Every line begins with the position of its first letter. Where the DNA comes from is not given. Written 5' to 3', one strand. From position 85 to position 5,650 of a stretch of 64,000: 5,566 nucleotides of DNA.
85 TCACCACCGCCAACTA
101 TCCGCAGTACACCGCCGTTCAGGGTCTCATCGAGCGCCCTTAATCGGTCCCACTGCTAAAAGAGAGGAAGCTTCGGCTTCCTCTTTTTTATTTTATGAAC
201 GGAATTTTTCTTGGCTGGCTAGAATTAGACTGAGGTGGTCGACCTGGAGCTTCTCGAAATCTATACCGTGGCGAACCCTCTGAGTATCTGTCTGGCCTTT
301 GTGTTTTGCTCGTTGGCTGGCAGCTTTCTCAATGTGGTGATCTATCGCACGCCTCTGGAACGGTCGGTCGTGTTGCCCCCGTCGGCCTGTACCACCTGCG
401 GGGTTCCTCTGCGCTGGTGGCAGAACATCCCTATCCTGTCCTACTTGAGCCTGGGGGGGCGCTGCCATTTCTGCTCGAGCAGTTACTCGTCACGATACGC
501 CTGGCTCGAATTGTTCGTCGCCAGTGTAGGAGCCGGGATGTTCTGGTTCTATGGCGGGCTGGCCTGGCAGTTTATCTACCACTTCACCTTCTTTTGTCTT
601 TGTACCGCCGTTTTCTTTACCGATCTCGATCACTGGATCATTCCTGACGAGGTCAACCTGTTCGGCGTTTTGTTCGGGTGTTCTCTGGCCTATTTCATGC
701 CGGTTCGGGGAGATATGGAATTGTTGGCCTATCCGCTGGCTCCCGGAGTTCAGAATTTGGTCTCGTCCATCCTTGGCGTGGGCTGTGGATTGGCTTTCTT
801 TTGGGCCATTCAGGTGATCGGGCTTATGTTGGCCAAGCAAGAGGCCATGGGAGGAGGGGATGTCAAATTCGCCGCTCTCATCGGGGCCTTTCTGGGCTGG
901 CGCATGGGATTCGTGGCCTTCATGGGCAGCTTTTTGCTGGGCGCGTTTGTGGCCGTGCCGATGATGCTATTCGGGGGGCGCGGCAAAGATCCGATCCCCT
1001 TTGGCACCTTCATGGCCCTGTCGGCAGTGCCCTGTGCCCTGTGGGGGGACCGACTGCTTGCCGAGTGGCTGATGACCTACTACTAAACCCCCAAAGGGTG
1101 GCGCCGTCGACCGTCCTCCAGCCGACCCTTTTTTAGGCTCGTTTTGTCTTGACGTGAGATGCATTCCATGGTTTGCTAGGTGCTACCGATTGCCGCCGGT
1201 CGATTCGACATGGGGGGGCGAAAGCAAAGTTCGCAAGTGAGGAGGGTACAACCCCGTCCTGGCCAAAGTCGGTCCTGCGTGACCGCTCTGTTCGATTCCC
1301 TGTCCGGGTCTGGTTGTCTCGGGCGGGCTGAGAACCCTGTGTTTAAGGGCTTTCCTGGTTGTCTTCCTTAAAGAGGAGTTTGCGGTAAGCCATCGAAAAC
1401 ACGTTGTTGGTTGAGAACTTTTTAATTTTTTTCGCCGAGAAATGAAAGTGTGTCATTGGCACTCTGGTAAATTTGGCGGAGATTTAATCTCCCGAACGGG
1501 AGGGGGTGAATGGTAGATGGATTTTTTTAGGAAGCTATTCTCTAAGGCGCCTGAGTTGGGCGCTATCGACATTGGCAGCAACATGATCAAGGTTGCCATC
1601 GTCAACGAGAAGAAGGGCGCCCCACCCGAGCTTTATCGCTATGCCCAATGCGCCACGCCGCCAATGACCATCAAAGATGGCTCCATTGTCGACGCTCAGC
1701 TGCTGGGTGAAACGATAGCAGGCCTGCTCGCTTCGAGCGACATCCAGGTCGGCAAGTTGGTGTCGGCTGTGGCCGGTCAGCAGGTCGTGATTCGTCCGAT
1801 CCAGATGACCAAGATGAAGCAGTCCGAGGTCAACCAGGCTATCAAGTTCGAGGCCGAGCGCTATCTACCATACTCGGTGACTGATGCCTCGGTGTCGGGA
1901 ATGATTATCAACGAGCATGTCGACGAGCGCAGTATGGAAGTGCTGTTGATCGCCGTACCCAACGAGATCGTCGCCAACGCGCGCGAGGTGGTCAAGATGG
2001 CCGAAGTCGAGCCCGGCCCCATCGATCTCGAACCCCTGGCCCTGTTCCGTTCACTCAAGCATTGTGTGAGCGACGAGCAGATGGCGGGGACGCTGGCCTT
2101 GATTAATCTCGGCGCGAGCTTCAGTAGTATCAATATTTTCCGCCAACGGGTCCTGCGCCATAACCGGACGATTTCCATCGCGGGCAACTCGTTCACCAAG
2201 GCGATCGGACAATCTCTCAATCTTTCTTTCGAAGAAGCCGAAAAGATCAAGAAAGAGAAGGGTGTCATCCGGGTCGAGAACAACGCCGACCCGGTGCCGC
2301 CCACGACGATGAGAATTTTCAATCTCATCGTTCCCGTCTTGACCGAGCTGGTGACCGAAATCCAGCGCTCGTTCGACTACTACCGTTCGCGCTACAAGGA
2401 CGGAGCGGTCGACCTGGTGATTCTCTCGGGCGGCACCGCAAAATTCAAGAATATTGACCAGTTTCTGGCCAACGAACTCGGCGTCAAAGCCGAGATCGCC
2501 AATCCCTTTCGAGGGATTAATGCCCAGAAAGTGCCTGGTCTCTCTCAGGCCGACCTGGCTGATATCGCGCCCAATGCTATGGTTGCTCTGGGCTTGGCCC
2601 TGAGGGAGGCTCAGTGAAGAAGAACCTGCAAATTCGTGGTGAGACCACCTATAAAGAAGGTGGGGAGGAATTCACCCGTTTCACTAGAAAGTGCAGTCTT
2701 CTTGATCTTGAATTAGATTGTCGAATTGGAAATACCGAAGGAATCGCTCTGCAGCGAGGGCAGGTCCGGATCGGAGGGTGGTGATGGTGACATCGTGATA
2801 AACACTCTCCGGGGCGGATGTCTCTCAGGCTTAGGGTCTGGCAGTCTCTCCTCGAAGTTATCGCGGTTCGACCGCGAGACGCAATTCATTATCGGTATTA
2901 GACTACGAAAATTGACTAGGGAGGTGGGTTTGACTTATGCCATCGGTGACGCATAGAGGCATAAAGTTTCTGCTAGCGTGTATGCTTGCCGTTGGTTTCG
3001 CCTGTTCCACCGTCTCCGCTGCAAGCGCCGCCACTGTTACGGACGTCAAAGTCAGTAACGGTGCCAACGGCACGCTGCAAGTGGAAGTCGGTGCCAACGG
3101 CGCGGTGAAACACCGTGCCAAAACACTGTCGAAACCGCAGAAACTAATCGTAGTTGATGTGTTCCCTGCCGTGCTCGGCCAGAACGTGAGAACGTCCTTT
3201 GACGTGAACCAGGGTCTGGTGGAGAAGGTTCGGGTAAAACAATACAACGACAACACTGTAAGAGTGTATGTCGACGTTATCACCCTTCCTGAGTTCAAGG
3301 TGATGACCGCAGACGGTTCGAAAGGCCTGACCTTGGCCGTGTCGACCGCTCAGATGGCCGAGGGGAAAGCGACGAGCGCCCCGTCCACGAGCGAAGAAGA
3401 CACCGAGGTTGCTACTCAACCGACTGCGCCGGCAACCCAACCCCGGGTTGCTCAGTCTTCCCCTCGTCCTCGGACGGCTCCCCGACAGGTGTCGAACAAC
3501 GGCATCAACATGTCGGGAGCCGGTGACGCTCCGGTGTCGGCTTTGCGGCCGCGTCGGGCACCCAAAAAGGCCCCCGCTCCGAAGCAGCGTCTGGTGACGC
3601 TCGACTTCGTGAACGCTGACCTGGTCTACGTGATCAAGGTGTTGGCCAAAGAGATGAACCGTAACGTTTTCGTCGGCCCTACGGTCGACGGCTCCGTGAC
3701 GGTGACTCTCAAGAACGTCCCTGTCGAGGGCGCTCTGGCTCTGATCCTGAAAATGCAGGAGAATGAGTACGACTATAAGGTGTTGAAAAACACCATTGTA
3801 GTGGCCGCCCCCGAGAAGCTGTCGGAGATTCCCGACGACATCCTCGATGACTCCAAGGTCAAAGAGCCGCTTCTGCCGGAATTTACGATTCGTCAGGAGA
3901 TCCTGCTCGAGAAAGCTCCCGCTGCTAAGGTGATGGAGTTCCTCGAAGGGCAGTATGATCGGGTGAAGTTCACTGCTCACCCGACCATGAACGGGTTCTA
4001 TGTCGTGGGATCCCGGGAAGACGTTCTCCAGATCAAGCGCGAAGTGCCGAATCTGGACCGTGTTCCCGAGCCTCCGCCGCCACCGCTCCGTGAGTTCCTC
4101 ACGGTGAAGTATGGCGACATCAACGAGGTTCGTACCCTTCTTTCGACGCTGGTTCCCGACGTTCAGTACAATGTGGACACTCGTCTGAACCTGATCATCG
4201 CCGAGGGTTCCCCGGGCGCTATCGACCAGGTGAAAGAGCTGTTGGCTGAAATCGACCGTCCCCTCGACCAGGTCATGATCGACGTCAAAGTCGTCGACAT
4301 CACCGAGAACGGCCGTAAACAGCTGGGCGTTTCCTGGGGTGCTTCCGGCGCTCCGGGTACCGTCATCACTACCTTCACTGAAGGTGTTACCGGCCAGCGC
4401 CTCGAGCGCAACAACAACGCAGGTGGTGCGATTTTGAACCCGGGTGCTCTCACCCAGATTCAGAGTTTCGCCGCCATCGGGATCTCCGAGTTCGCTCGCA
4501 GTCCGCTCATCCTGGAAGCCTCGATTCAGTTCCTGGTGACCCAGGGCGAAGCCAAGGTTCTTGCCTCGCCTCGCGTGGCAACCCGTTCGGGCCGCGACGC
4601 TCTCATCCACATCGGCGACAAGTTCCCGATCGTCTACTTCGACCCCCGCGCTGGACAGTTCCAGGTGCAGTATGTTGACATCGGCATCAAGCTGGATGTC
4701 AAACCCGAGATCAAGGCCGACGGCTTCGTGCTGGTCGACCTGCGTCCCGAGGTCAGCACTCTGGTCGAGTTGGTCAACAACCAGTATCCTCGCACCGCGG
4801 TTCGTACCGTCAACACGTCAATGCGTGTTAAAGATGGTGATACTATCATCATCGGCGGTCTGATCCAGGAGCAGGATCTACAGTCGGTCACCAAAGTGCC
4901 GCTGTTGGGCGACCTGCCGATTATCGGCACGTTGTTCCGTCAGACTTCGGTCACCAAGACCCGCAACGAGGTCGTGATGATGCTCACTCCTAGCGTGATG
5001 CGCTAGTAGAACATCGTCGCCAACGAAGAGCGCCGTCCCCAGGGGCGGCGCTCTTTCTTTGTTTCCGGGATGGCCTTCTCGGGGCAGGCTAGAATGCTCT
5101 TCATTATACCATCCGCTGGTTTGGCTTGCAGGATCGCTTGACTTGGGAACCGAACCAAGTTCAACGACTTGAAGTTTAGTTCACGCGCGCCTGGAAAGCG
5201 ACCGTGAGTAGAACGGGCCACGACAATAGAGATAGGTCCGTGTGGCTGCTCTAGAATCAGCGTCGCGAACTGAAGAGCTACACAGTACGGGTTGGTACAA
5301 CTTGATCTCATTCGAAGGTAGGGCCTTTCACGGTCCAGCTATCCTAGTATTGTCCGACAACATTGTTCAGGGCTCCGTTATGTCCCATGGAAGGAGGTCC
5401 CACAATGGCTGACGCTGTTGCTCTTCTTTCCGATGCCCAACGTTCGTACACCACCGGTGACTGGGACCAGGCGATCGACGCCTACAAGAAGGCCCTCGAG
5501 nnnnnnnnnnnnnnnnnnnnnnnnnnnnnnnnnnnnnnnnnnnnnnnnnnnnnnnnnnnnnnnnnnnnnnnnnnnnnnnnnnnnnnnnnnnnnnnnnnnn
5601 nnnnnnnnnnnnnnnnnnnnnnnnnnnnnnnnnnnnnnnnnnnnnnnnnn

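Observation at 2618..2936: pilM and pilQ are adjacent; the pilN/pilO/pilP alignment-complex genes are missing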

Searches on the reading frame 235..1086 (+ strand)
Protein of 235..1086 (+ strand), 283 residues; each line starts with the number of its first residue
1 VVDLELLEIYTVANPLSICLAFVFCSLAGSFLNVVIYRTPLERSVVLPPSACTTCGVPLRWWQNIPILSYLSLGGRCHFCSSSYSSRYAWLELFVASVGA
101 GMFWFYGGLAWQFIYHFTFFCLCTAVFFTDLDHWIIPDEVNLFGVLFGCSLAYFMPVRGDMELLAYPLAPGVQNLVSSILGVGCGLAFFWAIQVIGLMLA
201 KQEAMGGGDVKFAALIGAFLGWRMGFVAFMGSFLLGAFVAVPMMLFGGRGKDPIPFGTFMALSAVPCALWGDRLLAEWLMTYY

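Call 4: search_protein_families(library=pfam, proteins=[window:235-1086:+], max_evalue=0.01)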
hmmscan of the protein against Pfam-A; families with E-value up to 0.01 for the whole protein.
window:235-1086:+ (283 aa): 2 families
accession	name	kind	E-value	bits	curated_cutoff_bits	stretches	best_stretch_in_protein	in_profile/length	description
PF06750.18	A24_N_bact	-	3.9e-27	94.6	23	1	23-105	1-83/84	Bacterial Peptidase A24 N-terminal domain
PF01478.23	Peptidase_A24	-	8.8e-15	55.5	26.5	1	118-241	2-104/104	Type IV leader peptidase family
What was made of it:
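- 235..1086 (+): pilD, prepilin peptidase. PF06750 at 3.9e-27 and PF01478 at 8.8e-15 (call 4).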

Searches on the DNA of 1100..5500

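Call 7: search_rna_families(source=window, start=1100, end=5500, threshold=evalue, max_evalue=1)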
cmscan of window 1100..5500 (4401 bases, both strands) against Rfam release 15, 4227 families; matches with E-value up to 1: 0.
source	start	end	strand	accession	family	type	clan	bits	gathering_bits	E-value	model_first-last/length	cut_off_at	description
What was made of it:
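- There is no Rfam hit (call 7).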
